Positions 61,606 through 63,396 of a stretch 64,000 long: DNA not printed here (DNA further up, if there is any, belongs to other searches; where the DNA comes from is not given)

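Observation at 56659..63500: Integrative element at tRNA-Pro(CGG) with integrase, displaced tRNA terminator and CCACAGT arm-type repeats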

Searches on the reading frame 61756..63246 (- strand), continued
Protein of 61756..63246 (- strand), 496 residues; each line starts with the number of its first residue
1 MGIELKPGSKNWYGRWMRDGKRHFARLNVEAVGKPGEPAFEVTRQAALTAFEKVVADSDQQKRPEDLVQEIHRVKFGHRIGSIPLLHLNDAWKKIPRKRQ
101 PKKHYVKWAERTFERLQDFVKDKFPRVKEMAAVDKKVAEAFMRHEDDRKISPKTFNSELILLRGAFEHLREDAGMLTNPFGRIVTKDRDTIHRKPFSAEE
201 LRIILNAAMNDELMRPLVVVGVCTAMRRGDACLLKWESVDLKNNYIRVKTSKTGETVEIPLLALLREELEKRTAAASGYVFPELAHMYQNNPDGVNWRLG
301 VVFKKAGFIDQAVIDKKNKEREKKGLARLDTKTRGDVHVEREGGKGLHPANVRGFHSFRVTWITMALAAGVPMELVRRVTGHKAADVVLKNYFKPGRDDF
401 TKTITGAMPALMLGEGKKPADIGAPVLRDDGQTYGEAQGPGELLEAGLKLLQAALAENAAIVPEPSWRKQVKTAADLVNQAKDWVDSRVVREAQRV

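Call 52: list_cluster_members(proteins=[P0121, window:61756-63246:-, window:60063-61043:-, window:61043-61654:-, window:57598-58395:-, window:59015-59611:+, window:56935-57360:-, window:57344-57601:-, window:59706-59945:+, window:58497-59018:+])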
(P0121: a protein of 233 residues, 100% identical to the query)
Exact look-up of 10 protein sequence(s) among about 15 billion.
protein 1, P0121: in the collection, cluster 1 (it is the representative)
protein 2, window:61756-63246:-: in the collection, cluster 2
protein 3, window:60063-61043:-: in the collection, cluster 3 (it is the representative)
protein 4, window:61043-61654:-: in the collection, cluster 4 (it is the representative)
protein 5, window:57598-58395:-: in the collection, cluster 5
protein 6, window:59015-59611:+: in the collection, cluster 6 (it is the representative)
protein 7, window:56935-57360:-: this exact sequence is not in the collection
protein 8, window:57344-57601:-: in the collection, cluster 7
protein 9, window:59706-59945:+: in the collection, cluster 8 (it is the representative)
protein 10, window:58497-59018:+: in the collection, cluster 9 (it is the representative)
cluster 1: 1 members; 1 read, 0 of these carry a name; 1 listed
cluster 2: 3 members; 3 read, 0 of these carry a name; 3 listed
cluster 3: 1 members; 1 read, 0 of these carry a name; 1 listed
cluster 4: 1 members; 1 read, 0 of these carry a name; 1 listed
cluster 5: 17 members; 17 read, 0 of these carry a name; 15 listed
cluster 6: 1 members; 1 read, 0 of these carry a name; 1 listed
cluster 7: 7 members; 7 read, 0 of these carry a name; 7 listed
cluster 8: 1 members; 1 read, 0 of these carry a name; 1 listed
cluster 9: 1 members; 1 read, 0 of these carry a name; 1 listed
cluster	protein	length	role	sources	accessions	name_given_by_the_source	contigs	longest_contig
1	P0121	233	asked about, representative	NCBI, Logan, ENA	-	-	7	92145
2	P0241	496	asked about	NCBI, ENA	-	-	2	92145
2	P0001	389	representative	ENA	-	-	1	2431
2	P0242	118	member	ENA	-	-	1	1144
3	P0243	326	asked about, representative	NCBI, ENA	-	-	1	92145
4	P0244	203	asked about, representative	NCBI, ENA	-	-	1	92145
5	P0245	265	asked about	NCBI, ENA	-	-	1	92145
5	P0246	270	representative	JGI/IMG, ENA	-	-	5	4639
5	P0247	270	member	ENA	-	-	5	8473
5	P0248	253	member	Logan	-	-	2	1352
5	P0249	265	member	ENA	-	-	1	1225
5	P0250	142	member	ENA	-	-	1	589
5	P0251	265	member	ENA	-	-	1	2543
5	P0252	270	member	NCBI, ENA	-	-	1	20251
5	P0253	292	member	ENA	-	-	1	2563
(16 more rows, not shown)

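Call 60: find_encoding_contigs(protein=P0001, flank=10000, max_places=3)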
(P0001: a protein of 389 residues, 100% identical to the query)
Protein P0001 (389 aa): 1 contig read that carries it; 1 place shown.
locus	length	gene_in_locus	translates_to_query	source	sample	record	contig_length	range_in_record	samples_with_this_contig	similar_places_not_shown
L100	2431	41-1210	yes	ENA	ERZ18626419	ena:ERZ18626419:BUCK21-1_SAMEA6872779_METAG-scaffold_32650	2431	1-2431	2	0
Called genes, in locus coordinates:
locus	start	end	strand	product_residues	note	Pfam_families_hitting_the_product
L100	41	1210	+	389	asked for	PF00589:Phage_integrase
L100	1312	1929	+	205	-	-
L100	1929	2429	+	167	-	?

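Call 61: predict_structure(alignment_id=A1)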
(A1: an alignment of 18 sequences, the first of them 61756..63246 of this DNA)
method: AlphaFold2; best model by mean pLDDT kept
length: 496 residues; sequences in the alignment: 18
mean_pLDDT: 75.2   pTM: 0.54
mean pLDDT of the five models: 75.2, 73.3, 70.3, 69.7, 69.6
residues with pLDDT >= 90: 92; 70-90: 248; 50-70: 98; < 50: 58
segments of 3 or more residues with pLDDT < 50: 336-342, 344-347, 349-351, 395-401, 410-436, 460-462
pLDDT, mean of each block of 10 residues (from residue 1): 85 86 87 88 91 78 62 64 85 88 92 94 91 91 84 84 90 80 76 73 85 91 87 91 83 74 86 82 91 84 78 72 76 49 47 76 78 77 74 54 50 41 35 47 72 60 60 73 63 50
secondary structure, 60 per line:
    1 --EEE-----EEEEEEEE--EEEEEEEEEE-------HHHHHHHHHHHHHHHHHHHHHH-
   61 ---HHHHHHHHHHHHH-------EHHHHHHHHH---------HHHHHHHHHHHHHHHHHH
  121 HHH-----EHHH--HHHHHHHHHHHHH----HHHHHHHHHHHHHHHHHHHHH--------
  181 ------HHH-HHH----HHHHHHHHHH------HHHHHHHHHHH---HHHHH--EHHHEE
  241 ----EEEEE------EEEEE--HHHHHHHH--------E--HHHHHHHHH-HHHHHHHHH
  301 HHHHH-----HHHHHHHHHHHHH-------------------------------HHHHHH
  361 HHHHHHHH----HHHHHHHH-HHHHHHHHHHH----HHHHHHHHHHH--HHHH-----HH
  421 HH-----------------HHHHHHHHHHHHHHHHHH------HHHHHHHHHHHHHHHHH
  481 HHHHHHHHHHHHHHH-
elements in order: E3-5 E11-18 E21-30 H38-59 H64-76 H85-93 H103-123 H135-147 H152-172 H198-207 H214-224 H228-232 E245-249 E256-260 H263-270 H282-290 H292-305 H311-323 H355-368 H373-380 H382-392 H397-407 H410-413 H419-422 H440-457 H464-495

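Call 63: search_solved_structures(query=A1, max_evalue=0.01)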
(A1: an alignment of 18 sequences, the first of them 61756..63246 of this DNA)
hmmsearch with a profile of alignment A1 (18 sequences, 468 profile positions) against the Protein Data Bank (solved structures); distinct sequences matched with E-value up to 0.01: 11.
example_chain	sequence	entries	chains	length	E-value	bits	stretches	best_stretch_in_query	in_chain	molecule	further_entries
5hxy_A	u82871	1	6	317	5.8e-07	31.8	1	197-255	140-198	Tyrosine recombinase XerA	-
1z19_A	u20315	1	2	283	2.2e-06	29.9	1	174-261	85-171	Integrase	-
1p7d_A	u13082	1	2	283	2.5e-06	29.7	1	176-261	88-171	Integrase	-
1z1b_A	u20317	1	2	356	3.4e-06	29.3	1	176-261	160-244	Integrase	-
5j0n_E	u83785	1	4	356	3.9e-06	29.1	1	177-261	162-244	Integrase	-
1z1g_A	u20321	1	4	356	3.9e-06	29.1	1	177-261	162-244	Integrase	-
1ae9_A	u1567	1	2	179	3.7e-05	25.8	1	195-261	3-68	LAMBDA INTEGRASE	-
4a8e_A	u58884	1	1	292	5.7e-05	25.2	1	192-307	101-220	PROBABLE TYROSINE RECOMBINASE XERC-LIKE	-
6en0_A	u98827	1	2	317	0.00015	23.9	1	133-249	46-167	Int protein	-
6emy_A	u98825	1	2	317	0.0002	23.5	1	133-249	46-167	Int protein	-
6emz_A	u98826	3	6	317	0.00078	21.5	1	133-249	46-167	Int protein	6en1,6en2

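Call 64: fold_search(model_id=the predicted structure, library=pdb)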
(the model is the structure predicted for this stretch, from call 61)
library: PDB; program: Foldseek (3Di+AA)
matches with E <= 10: 145; with E <= 0.001: 30
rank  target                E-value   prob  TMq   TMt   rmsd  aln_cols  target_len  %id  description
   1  1z1b_B                3.6e-09  1.00  0.37  0.48  14.2       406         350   17  Crystal structure of a lambda integrase dimer bound to a COC' core site (released 2005-06-28)
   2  1z1g_A                1.7e-08  1.00  0.35  0.46  14.5       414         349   15  Crystal structure of a lambda integrase tetramer bound to a Holliday junction (released 2005-06-28)
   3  1z1b_A                2.4e-08  1.00  0.35  0.45  14.5       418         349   15  Crystal structure of a lambda integrase dimer bound to a COC' core site (released 2005-06-28)
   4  1z1g_B                4.6e-08  1.00  0.34  0.46  15.3       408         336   15  Crystal structure of a lambda integrase tetramer bound to a Holliday junction (released 2005-06-28)
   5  5j0n_F                2.1e-07  1.00  0.34  0.44  20.9       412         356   16  Lambda excision HJ intermediate (released 2017-02-08)
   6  1p7d_A                2.9e-07  1.00  0.34  0.53   7.6       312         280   18  Crystal structure of the Lambda Integrase (residues 75-356) bound to DNA (released 2003-08-12)
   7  5hxy_A                3.2e-07  1.00  0.29  0.49  12.7       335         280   14  Crystal structure of XerA recombinase (released 2017-02-01)
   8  5hxy_D                5.4e-07  1.00  0.27  0.46  12.5       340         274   14  Crystal structure of XerA recombinase (released 2017-02-01)
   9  6en2_A                6.9e-07  1.00  0.36  0.51   8.0       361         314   18  Structure of the Tn1549 transposon Integrase (aa 82-397, R225K) in complex with a circular intermediate DNA (CI6b-DNA) (released 2018-04-04)
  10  1z19_A                6.9e-07  1.00  0.29  0.46   9.7       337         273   16  Crystal structure of a lambda integrase(75-356) dimer bound to a COC' core site (released 2005-06-28)
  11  1z19_B                9.6e-07  1.00  0.33  0.51   8.2       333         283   17  Crystal structure of a lambda integrase(75-356) dimer bound to a COC' core site (released 2005-06-28)
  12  6emy_A                9.6e-07  1.00  0.33  0.46   9.1       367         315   16  Structure of the Tn1549 transposon Integrase (aa 82-397, Y379F) in complex with transposon right end DNA (released 2018-04-04)
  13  5j0n_E                1.1e-06  1.00  0.31  0.49   8.3       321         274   16  Lambda excision HJ intermediate (released 2017-02-08)
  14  5j0n_G                1.1e-06  1.00  0.33  0.43  15.1       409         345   15  Lambda excision HJ intermediate (released 2017-02-08)
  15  6emy_B                1.3e-06  1.00  0.34  0.48   9.0       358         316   18  Structure of the Tn1549 transposon Integrase (aa 82-397, Y379F) in complex with transposon right end DNA (released 2018-04-04)
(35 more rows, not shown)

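Call 68: search_protein_families(library=pfam, proteins=[L101:745-1935:-, L102:3-1124:+, L102:1210-1500:+, L102:1497-2519:+, L104:181-969:+, L101:366-761:+, L101:7115-8764:-, L101:9127-10002:-, L101:10026-10367:-, L101:5009-5920:-], max_evalue=0.01)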
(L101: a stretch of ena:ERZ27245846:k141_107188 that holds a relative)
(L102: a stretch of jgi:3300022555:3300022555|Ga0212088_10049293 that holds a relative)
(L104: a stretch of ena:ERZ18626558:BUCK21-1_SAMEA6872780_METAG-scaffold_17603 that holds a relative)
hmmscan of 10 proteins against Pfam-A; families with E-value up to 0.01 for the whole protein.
L101:745-1935:- (396 aa): 3 families
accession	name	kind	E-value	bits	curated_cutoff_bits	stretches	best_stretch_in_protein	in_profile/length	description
PF13102.12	Phage_int_SAM_5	-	5.2e-05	24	22.3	1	128-193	25-92/98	Phage integrase SAM-like domain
PF00589.27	Phage_integrase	-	5.6e-05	23.4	27.1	1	213-350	6-131/172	Phage integrase family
PF02899.23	Phage_int_SAM_1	-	0.0003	21.4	22.3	1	113-186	3-82/83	Phage integrase, N-terminal SAM-like domain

L102:3-1124:+ (373 aa): 1 family
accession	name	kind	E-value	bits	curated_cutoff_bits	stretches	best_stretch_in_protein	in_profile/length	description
PF00271.37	Helicase_C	-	2.1e-13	50.9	23.5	1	67-162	14-108/110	Helicase conserved C-terminal domain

L102:1210-1500:+ (96 aa): 0 families

L102:1497-2519:+ (340 aa): 5 families
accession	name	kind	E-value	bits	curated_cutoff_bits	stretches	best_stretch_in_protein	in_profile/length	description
PF15899.11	BNR_6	-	3.6e-15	54.8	27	0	296-308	1-13/14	BNR-Asp box repeat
PF15902.12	Sortilin-Vps10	-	1.4e-11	44.3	33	2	123-229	3-112/446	Sortilin, neurotensin receptor 3,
PF02012.26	BNR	-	2.3e-09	36.2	27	0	257-267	1-11/12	BNR/Asp-box repeat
PF24316.1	Tli3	-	2.4e-05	25.1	27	0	247-297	79-126/129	T6SS Tli3 immunity protein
PF19755.4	DUF6242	-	0.00078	19.8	29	0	251-306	159-217/217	Domain of unknown function (DUF6242)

L104:181-969:+ (262 aa): 0 families

L101:366-761:+ (131 aa): 1 family
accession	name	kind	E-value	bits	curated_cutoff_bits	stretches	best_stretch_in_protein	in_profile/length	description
PF09056.16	Phospholip_A2_3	-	0.0012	19.9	29.4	1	44-85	16-55/110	Prokaryotic phospholipase A2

L101:7115-8764:- (549 aa): 1 family
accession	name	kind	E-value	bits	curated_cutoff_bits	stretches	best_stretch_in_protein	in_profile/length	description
PF13481.12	AAA_25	-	1e-31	110.6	27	1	217-384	16-194/195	AAA domain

L101:9127-10002:- (291 aa): 0 families

L101:10026-10367:- (113 aa): 1 family
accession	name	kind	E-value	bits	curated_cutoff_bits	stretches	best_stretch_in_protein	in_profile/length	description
PF00589.27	Phage_integrase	-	1.2e-11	45.1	27.1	1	46-97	118-169/172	Phage integrase family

L101:5009-5920:- (303 aa): 0 families

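Call 69: search_protein_families(library=phrogs, proteins=[L101:745-1935:-, L102:3-1124:+, L102:1210-1500:+, L102:1497-2519:+, L104:181-969:+, L101:366-761:+, L101:7115-8764:-, L101:9127-10002:-, L101:10026-10367:-, L101:5009-5920:-], max_evalue=0.01)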
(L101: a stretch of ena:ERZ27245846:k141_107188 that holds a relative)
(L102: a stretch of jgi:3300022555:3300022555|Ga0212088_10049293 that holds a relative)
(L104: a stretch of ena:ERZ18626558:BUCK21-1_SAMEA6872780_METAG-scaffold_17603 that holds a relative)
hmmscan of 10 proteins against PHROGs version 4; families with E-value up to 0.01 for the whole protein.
L101:745-1935:- (396 aa): 3 families
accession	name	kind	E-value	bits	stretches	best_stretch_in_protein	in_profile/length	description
phrog_1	-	integration and excision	5.8e-33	116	1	14-363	117-436/611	integrase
phrog_216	-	integration and excision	2.1e-12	47.8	1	166-336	12-171/301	integrase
phrog_37709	-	unknown function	0.00073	20.5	1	168-273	20-114/116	-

L102:3-1124:+ (373 aa): 3 families
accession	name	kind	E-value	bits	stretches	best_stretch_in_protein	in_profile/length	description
phrog_16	-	DNA, RNA and nucleotide metabolism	7.3e-38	131.4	1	8-243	440-653/986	DNA helicase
phrog_9690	-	DNA, RNA and nucleotide metabolism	7.5e-10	39.3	1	56-162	146-255/306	DNA helicase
phrog_16694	-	unknown function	2.3e-09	36.8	1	62-163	552-660/1010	-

L102:1210-1500:+ (96 aa): 0 families

L102:1497-2519:+ (340 aa): 1 family
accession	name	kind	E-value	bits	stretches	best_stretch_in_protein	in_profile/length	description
phrog_11404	-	unknown function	0.0028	18.9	0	153-176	12-34/63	-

L104:181-969:+ (262 aa): 1 family
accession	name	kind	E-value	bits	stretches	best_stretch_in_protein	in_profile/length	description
phrog_16348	-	unknown function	0.00085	18.7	1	42-79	180-214/818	-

L101:366-761:+ (131 aa): 0 families

L101:7115-8764:- (549 aa): 7 families
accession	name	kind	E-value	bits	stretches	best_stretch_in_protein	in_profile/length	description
phrog_2597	-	DNA, RNA and nucleotide metabolism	8.6e-57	194.2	1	211-408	344-542/747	DNA primase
phrog_906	-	DNA, RNA and nucleotide metabolism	3.2e-21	76.8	1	196-387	491-680/872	DNA polymerase/primase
phrog_3123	-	unknown function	1.1e-14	55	1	215-400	322-526/583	-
phrog_1284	-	unknown function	8.1e-13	49.4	1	227-352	28-149/306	-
phrog_2850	-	unknown function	6.5e-09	36.2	1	226-382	150-309/465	-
phrog_239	-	DNA, RNA and nucleotide metabolism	2.6e-07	31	1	303-409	440-552/801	DNA primase/helicase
phrog_3228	-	DNA, RNA and nucleotide metabolism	0.0031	16.9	1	227-389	367-537/766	replicative helicase-primase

L101:9127-10002:- (291 aa): 0 families

L101:10026-10367:- (113 aa): 6 families
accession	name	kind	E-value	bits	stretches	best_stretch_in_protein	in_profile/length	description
phrog_216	-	integration and excision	2.5e-13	50.8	1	3-109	146-237/301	integrase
phrog_1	-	integration and excision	4.6e-13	50.3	1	44-108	387-447/611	integrase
phrog_7685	-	integration and excision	9e-05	23.1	1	43-110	166-237/240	integrase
phrog_24775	-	unknown function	0.00073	20.6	1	36-103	7-76/101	-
phrog_7269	-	integration and excision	0.0078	17.1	0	47-107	20-80/89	integrase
phrog_35951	-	unknown function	0.0091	17.4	0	41-101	7-67/97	-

L101:5009-5920:- (303 aa): 0 families

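Call 77: search_dna_similar(query=window:61756-63246:-, collection=phages, mode=protein, max_rows=10)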
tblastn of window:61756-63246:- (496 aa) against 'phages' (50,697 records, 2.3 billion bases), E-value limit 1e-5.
Records with a match: 11; places in all: 11; records where one place covers at least 80% of the query: 0.
Best place of each record, by identity: <60% 11.
By first word of the organism name: Thermus 3; Escherichia 2; Salmonella 2; Akkermansia 1; Aeromonas 1; Yersinia 1; Phage 1.
By host as written in the record: Salmonella typhimurium LT2 2; Thermus thermophilus HB27 2; Akkermansia muciniphila NBRC 114322 1; - 1; Aeromonas salmonicida 1; Escherichia coli 1; Yersinia ruckeri Yr3 1; Salmonella enterica 1; and 1 more.
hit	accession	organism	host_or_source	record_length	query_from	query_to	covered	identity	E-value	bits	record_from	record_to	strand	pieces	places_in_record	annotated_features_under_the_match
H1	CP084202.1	Akkermansia phage DTMo-2021a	Akkermansia muciniphila NBRC 114322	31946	128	399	55%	26.8%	1e-9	67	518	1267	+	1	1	record has no annotation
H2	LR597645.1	Escherichia phage Fraca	-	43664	75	253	36%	25.1%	2e-7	60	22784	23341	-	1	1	Integrase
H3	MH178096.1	Aeromonas phage AsXd-1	Aeromonas salmonicida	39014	75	253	36%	25.1%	2e-7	60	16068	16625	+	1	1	hypothetical protein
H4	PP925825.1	Escherichia phage SaltyDalty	Escherichia coli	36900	75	253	36%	24.6%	2e-7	60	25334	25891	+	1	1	hypothetical protein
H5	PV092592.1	Yersinia phage YP3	Yersinia ruckeri Yr3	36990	75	253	36%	24.1%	8e-7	58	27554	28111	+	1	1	hypothetical protein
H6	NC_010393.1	Phage Gifsy-2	Salmonella typhimurium LT2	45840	75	253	36%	23.6%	7e-6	55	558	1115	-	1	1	bacteriophage integrase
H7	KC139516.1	Salmonella phage FSL SP-016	Salmonella enterica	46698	75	253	36%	23.6%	7e-6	55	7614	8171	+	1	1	integrase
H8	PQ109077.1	Thermus phage Lalka27b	Thermus thermophilus HB27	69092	127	248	25%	29.4%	2e-6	57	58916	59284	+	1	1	recombinase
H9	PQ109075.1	Thermus phage Lalka8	Thermus thermophilus HB8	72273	127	248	25%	29.4%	2e-6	57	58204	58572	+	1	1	recombinase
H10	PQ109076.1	Thermus phage Lalka27a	Thermus thermophilus HB27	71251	127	248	25%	29.4%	2e-6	57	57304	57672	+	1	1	recombinase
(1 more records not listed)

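Call 79: search_protein_families(library=ncbifam, proteins=[window:61756-63246:-], max_evalue=0.01)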
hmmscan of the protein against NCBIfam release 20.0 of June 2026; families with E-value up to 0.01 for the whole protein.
window:61756-63246:- (496 aa): 7 families
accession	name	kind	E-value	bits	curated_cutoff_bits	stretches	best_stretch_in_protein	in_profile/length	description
NF040815.2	recomb_XerA_Arch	equivalog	8.5e-08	32.1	220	1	108-257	12-156/263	site-specific tyrosine recombinase/integron integrase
TIGR02224.1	recomb_XerC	equivalog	2.9e-06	26.9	335.15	1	99-270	11-185/295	tyrosine recombinase XerC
TIGR02225.1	recomb_XerD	equivalog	0.00055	19.4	329.6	1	111-252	23-164/290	site-specific tyrosine recombinase XerD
NF002331.0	PRK01287.1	subfamily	0.00093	18.2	371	1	133-260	72-210/365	site-specific tyrosine recombinase XerC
NF047926.1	integrase_GmtZ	equivalog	0.0024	15.9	600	1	355-407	430-482/784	gamma-mobile-trio integrase GmtZ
TIGR02249.1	integrase_gron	subfamily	0.0056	16.1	265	0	102-281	11-185/315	integron integrase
NF001399.0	PRK00283.1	subfamily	0.0075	15.5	279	0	116-249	37-171/300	tyrosine recombinase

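Call 80: find_related_loci(query=A1, collection=viral_contigs, flank=10000)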
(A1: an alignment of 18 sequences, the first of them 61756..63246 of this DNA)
Query A1 (496 aa) in viral_contigs; peptide patterns used: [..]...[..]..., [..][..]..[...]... (x = any residue, [..] = any of these).
44 stretches matched a pattern; 4 encode a relative of the query (tblastn E <= 1e-3); 4 distinct loci.
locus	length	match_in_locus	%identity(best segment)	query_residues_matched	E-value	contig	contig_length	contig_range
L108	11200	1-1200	42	1-418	3e-97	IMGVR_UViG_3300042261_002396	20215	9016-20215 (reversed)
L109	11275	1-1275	40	1-445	3e-97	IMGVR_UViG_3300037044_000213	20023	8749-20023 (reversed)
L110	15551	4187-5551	39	9-489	6e-91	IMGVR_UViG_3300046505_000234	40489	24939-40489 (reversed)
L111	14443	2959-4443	39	1-423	4e-76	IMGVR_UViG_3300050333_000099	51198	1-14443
